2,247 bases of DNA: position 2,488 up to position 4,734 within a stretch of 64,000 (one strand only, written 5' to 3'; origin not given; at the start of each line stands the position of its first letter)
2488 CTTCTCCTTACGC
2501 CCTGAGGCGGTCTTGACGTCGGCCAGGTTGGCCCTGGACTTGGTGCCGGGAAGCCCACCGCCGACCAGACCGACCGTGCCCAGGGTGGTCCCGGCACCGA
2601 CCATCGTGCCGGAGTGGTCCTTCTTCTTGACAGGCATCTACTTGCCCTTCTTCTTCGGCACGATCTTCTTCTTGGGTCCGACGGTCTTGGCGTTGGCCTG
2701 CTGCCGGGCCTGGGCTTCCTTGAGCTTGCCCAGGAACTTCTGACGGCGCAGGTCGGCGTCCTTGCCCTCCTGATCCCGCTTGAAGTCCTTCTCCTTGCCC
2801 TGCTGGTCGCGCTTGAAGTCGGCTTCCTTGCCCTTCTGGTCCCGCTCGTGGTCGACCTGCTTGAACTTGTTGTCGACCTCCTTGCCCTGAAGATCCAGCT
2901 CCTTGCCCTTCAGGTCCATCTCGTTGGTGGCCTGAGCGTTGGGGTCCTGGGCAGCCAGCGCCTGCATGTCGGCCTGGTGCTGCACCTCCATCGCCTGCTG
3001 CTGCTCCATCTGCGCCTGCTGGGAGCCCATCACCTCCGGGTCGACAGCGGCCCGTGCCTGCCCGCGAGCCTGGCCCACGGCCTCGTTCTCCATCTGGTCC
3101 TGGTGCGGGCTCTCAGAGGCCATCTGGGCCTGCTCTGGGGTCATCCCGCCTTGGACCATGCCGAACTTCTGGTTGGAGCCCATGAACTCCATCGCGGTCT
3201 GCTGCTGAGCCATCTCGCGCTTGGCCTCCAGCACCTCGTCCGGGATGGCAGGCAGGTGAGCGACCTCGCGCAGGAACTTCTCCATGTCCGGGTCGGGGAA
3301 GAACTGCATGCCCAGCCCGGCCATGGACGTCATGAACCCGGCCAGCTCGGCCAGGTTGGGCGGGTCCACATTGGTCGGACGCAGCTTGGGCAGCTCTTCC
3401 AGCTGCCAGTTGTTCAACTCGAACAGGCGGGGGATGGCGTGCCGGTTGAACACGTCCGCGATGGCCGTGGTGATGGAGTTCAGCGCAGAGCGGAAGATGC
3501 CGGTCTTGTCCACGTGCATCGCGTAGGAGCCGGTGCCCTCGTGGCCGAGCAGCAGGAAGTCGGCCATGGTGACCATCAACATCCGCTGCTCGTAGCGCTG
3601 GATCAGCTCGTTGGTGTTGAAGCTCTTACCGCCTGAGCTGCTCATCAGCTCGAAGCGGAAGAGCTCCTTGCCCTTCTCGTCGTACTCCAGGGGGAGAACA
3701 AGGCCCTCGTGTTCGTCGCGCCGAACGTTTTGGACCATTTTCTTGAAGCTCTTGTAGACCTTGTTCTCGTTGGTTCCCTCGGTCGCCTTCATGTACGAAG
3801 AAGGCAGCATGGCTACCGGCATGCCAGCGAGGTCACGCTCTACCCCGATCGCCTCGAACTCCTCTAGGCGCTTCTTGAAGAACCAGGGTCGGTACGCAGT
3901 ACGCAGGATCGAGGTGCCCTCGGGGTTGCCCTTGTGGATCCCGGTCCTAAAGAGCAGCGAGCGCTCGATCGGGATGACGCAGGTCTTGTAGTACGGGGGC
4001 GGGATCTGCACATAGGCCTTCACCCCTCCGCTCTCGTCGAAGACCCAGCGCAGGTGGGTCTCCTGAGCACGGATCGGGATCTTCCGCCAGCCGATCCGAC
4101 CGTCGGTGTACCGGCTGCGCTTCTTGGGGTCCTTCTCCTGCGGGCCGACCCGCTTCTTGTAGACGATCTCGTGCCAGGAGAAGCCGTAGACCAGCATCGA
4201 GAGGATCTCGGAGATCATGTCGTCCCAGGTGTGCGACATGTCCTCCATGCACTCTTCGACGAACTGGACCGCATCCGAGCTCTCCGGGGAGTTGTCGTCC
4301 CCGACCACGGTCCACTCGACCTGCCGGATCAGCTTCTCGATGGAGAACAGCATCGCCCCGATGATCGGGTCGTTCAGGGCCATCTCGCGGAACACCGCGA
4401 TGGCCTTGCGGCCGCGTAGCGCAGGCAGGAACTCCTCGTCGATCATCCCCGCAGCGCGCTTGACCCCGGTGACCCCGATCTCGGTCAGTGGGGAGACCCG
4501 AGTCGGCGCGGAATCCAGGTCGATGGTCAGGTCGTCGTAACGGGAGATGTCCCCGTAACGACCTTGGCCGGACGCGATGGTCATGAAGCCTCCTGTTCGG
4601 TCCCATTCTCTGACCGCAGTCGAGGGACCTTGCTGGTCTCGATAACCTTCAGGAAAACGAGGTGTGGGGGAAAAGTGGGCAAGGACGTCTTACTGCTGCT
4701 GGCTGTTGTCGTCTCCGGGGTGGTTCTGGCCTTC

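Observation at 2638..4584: Portal-like gene placed about 10 kb downstream of terL and next to the lysis cassette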

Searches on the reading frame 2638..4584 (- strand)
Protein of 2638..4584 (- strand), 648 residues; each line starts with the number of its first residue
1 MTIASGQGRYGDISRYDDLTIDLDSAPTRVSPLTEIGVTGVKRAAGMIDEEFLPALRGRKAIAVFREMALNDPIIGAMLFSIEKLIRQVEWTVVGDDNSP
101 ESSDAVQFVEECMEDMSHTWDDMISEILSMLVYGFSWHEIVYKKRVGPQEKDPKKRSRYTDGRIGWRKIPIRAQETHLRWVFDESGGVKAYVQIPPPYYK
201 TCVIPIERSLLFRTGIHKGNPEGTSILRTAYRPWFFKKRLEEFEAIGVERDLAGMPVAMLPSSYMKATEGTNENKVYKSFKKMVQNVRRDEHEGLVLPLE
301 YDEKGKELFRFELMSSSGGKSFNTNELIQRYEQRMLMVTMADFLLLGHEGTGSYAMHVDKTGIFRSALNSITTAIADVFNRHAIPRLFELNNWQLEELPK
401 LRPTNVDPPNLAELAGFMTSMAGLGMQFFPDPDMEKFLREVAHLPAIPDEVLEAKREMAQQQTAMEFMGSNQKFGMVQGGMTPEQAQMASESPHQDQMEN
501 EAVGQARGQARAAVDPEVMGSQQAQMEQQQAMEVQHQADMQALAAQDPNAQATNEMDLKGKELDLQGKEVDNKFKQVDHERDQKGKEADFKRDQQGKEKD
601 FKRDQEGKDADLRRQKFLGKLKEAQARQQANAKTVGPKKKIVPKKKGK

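Call 4: search_protein_families(library=pfam, proteins=[window:2638-4584:-], max_evalue=0.01)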
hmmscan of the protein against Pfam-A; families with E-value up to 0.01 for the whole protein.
window:2638-4584:- (648 aa): 3 families
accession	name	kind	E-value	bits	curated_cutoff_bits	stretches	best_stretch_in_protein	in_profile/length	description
PF06074.18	Portal_Mu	-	7.4e-33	114.7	23.9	1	63-428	2-325/336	Portal protein of Mu bacteriophage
PF21919.2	P23-45_portal_barrel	-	9.7e-08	31.4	27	1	47-301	41-283/448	Phage P23-45 portal protein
PF06462.18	Hyd_WA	-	0.0075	16.5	21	0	209-225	10-26/30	Propeller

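Call 5: search_protein_families(library=phrogs, proteins=[window:2638-4584:-], max_evalue=0.01)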
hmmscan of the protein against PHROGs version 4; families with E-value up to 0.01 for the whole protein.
window:2638-4584:- (648 aa): 2 families
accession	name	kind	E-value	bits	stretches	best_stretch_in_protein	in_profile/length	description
phrog_113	-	head and packaging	9.9e-91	306.5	1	32-577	33-541/1272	portal protein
phrog_30239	-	unknown function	2.6e-07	31.1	1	219-299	234-317/349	-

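Call 8: search_dna_similar(query=window:2638-4584:-, collection=phages, mode=protein, max_rows=30)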
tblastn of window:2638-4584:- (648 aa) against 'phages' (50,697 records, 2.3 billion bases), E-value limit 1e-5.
Records with a match: 1828; places in all: 1831; records where one place covers at least 80% of the query: 0.
Best place of each record, by identity: <60% 1828.
By first word of the organism name: Escherichia 343; Pseudomonas 234; Gordonia 198; Vibrio 185; Mycobacterium 139; Rheinheimera 115; Salmonella 106; Arthrobacter 97; Klebsiella 49; Acinetobacter 44; and 51 more.
By host as written in the record: - 173; Gordonia terrae 3612 153; Rheinheimera sp. BAL341 115; Escherichia coli 100; Pseudomonas aeruginosa 73; Mycobacterium smegmatis mc2 155 67; Arthrobacter sp. ATCC 21022 65; Escherichia coli K-12 MG1655 50; and 397 more.
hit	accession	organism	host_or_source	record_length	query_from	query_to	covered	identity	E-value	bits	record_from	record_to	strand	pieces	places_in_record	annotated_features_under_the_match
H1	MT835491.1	Bacteriophage sp.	human fecal samples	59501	35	475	68%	43.5%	3e-118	394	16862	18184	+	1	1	record has no annotation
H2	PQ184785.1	Arthrobacter phage Kovu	Arthrobacter globiformis B-2979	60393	26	450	66%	43.9%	2e-110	371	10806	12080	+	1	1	17: portal protein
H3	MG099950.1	Arthrobacter phage Waltz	Arthrobacter sp. ATCC 21022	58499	33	445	64%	44.4%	1e-103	352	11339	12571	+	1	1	portal protein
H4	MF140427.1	Arthrobacter phage Shrooms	Arthrobacter sp. ATCC 21022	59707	33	445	64%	44.2%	1e-102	348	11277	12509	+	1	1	16: portal protein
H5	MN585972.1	Arthrobacter phage Edmundo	Arthrobacter sp. ATCC 21022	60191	33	445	64%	43.5%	4e-99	338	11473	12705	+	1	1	16: portal protein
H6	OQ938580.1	Arthrobacter phage Ottawa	Arthrobacter globiformis B-2979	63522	30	445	64%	43.1%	3e-104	353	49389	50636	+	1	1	84: portal protein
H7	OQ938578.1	Arthrobacter phage Kharcho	Arthrobacter globiformis B-2979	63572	30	445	64%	43.1%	3e-104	353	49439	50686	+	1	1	84: portal protein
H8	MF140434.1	Arthrobacter phage Wheelbite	Arthrobacter sp. ATCC 21022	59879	33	445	64%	43.2%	5e-99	338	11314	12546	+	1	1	16: portal protein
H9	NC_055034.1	Arthrobacter phage Wheelbite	Arthrobacter sp. ATCC 21022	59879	33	445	64%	43.2%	5e-99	338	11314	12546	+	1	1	16: portal protein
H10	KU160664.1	Arthrobacter phage Salgado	Arthrobacter sp. ATCC 21022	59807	33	445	64%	43.2%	2e-98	337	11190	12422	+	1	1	16: portal protein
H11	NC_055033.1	Arthrobacter phage Salgado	Arthrobacter sp. ATCC 21022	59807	33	445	64%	43.2%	2e-98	337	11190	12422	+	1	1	16: portal protein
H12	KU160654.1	Arthrobacter phage Laroye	Arthrobacter sp. ATCC 21022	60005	33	445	64%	43.2%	2e-98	337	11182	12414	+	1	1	16: portal protein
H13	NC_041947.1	Arthrobacter phage Laroye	Arthrobacter sp. ATCC 21022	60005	33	445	64%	43.2%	2e-98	337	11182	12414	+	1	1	16: portal protein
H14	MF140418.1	Arthrobacter phage LiSara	Arthrobacter sp. ATCC 21022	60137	33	445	64%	43.2%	2e-98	337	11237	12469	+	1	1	16: portal protein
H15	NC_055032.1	Arthrobacter phage LiSara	Arthrobacter sp. ATCC 21022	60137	33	445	64%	43.2%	2e-98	337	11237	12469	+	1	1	16: portal protein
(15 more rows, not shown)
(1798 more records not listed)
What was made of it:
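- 2638..4584 (-): Portal protein (648 aa), stop codon included. 43-44% identity to annotated portals of Arthrobacter phages (call 8).
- Closest known: Cluster AL Arthrobacter phages. Same: They are the closest cultured portal homologues, at 43-44% identity (call 8).
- Cluster AL Arthrobacter phages, the closest cultured portal relatives (call 8), keep the canonical order with large insertions.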

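Call 10: get_annotated_region(hit=H2, flank=12000)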
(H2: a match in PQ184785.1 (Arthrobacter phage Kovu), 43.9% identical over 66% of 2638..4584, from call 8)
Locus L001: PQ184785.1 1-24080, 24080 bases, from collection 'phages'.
description: Arthrobacter phage Kovu, complete genome.
organism: Arthrobacter phage Kovu (NCBI taxid 3251004)
taxonomy: Viruses; Duplodnaviria; Heunggongvirae; Uroviricota; Caudoviricetes
host: Arthrobacter globiformis B-2979; source: soil; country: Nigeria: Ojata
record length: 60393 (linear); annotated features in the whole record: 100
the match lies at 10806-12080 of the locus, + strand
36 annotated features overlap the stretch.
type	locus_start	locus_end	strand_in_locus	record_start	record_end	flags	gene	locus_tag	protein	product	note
misc_feature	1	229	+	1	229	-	-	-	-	-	similar to hypothetical protein; circularly permutated genome; the cohesive ends of the phage virion DNA are joined to ...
CDS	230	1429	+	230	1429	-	1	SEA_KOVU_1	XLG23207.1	ParB-like nuclease domain protein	-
CDS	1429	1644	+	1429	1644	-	2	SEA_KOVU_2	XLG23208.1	hypothetical protein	-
CDS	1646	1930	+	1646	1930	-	3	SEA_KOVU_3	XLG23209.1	hypothetical protein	-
CDS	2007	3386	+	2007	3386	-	4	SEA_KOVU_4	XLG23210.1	hypothetical protein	-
CDS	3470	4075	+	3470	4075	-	5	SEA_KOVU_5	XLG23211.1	ParB-like nuclease domain protein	-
CDS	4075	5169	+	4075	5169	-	6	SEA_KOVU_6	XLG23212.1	PAPS reductase-like domain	-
CDS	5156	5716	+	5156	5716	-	7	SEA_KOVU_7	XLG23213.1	ParB-like dsDNA partitioning protein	-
CDS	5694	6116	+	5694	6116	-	8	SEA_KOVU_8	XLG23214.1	acetyltransferase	-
CDS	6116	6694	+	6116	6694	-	9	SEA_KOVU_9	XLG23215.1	terminase small subunit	-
CDS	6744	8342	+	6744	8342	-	10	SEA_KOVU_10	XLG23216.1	terminase large subunit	-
CDS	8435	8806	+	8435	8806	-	11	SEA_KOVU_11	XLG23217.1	hypothetical protein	-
CDS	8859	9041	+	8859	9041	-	12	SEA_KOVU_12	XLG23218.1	hypothetical protein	-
CDS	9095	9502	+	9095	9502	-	13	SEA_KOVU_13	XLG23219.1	hypothetical protein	-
CDS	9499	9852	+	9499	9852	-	14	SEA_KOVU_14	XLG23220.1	hypothetical protein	-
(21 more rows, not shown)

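Call 11: get_annotated_region(hit=H6, flank=14000)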
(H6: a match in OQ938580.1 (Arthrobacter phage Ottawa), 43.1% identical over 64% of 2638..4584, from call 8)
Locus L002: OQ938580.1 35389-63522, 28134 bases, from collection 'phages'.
description: Arthrobacter phage Ottawa, complete genome.
organism: Arthrobacter phage Ottawa (NCBI taxid 2927279)
taxonomy: Viruses; Duplodnaviria; Heunggongvirae; Uroviricota; Caudoviricetes
host: Arthrobacter globiformis B-2979; source: soil; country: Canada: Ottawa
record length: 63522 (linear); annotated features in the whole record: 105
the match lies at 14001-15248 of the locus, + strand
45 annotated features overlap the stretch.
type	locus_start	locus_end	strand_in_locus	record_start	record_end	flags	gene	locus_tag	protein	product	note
CDS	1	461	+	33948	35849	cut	61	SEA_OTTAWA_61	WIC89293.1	DNA helicase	-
CDS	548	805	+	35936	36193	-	62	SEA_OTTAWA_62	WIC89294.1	hypothetical protein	-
CDS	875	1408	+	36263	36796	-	63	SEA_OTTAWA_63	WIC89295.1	hypothetical protein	-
CDS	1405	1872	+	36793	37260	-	64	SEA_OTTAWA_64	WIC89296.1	hypothetical protein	-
CDS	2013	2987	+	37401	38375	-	65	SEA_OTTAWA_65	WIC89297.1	carboxylate amine ligase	-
CDS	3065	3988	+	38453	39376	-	66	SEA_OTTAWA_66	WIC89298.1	glutamine amidotransferase domain protein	-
CDS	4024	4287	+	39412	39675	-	67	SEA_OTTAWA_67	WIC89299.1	hypothetical protein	-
CDS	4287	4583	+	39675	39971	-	68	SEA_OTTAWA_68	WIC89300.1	hypothetical protein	-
CDS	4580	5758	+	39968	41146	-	69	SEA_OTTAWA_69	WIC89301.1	ParB-like nuclease domain protein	-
CDS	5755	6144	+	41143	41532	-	70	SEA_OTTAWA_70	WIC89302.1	hypothetical protein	-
CDS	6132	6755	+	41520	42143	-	71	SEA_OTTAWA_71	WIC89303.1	hypothetical protein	-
CDS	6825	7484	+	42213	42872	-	72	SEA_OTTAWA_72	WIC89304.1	ParB-like nuclease domain protein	-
CDS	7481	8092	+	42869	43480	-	73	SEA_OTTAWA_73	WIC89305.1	ParB-like nuclease domain protein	-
CDS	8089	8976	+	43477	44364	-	74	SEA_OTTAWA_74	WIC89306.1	oxidoreductase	-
CDS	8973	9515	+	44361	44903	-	75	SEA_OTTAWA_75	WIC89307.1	adenylate kinase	-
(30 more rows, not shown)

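Call 19: search_solved_structures(query=window:2638-4584:-, max_evalue=1, show_alignments=1)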
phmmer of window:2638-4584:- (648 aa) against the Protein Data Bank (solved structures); distinct sequences matched with E-value up to 1: 15.
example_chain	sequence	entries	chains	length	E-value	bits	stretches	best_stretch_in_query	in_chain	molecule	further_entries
11bp_A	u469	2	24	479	2.3e-73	251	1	33-459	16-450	Portal protein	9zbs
9mt4_B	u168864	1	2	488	2.6e-66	227.6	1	33-449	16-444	Portal protein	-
9c39_A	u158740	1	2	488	8e-65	222.7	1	33-440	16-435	Portal protein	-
21vl_H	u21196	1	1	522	9.4e-23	83.8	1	61-454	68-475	Phi92_gp120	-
9cc7_A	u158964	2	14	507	9.3e-16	60.7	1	202-471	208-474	Portal protein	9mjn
5ngd_A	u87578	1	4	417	4.2e-06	28.8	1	47-301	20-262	Portal protein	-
9oae_Da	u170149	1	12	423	4.2e-06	28.8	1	47-301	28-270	Portal protein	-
6ibg_A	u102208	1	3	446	4.7e-06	28.6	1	47-301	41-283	Portal protein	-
9oab_Da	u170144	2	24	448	4.7e-06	28.6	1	47-301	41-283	Portal protein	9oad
4zjn_A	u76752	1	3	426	5e-06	28.5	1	47-301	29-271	Portal protein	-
6qjt_A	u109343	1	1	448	5.2e-06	28.5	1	47-301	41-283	Portal protein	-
6irs_A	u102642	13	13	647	0.26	12.9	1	497-578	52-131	4F2 cell-surface antigen heavy chain | Isoform 5 of Amino acid transporter heavy chain SLC3A2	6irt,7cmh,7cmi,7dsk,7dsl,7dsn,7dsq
8wns_A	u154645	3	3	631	0.27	12.9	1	497-578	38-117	Amino acid transporter heavy chain SLC3A2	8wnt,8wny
1fw6_A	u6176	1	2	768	0.41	12.3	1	336-464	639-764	DNA MISMATCH REPAIR PROTEIN MUTS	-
1ewr_A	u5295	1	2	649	0.42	12.2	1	336-462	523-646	DNA MISMATCH REPAIR PROTEIN MUTS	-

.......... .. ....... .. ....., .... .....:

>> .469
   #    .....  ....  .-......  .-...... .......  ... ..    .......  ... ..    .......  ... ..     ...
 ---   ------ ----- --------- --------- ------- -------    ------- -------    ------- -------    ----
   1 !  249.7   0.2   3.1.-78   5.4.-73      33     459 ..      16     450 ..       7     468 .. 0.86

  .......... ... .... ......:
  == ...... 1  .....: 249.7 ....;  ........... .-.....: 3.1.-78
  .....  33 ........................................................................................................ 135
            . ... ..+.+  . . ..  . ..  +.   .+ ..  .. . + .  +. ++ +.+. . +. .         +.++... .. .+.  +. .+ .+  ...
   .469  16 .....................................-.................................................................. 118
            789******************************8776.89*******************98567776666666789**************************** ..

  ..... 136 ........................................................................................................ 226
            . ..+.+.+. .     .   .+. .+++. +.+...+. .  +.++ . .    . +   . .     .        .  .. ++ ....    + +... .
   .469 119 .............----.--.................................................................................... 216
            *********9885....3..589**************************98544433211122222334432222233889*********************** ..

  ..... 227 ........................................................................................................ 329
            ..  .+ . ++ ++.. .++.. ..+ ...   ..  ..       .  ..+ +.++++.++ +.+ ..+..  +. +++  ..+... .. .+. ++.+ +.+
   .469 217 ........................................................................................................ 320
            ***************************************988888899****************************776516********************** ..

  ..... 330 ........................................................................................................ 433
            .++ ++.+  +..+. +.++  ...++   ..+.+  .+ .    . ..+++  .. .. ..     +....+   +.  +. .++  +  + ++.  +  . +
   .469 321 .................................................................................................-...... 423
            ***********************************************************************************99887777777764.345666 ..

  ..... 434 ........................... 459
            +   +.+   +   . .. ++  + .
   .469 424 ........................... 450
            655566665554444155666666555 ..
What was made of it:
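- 2638..4584 (-): PDB portals 11bp, 9mt4 and 9c39 at E 2e-73 to 8e-65 (call 19).
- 3208..4488 (-): Portal core (residues 33-459), homologous to solved portals. phmmer alignment to 11bp_A residues 16-450 of 479 (call 19).
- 2641..3204 (-): Portal C-terminal extension (residues 461-648): Q/M/A-rich linker, 11-residue charged repeats (residues 557-622, nt 2719-2916) and polybasic end (residues 633-648, nt 2641-2688). The tail is absent from the solved relatives of 479-488 aa (call 19).
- On Portal protein, Mu gp29-like (Pfam PF06074) / P23-45-type (PF21919): The G20c and P23-45 portals score E 4e-6 (call 19).
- The match to solved portals is E 2e-73 across the whole core (call 19).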

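Call 21: find_related_loci(query=window:2638-4584:-, collection=viral_contigs, flank=10000)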
Query window:2638-4584:- (648 aa) in viral_contigs; peptide patterns used: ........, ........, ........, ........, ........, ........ (x = any residue, [..] = any of these).
28 stretches matched a pattern; 15 encode a relative of the query (tblastn E <= 1e-3); 15 distinct loci.
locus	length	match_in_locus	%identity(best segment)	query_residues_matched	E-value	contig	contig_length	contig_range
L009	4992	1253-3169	80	1-648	0e+0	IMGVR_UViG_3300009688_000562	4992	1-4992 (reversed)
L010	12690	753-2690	76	1-648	0e+0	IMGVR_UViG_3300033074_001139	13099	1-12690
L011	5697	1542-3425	62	3-640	0e+0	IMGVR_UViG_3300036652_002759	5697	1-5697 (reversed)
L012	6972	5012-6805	61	10-631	0e+0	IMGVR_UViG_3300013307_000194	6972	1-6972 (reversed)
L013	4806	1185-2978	61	10-631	0e+0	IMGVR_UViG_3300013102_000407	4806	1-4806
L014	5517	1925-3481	63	29-535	0e+0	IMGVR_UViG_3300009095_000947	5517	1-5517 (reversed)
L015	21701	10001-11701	55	22-603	0e+0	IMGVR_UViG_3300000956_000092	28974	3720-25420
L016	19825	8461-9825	59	13-466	0e+0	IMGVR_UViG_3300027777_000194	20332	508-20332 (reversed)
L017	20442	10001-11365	59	13-466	0e+0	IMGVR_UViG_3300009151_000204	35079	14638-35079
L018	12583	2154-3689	51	27-562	0e+0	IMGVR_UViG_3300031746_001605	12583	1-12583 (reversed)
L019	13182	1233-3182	82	1-648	0e+0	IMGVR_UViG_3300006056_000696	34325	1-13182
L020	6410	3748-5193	45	31-483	7e-139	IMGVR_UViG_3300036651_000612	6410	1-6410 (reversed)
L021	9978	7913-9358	45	31-483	1e-138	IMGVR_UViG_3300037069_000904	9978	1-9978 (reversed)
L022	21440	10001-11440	56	23-492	0e+0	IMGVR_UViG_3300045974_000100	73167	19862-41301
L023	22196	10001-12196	39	30-445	3e-40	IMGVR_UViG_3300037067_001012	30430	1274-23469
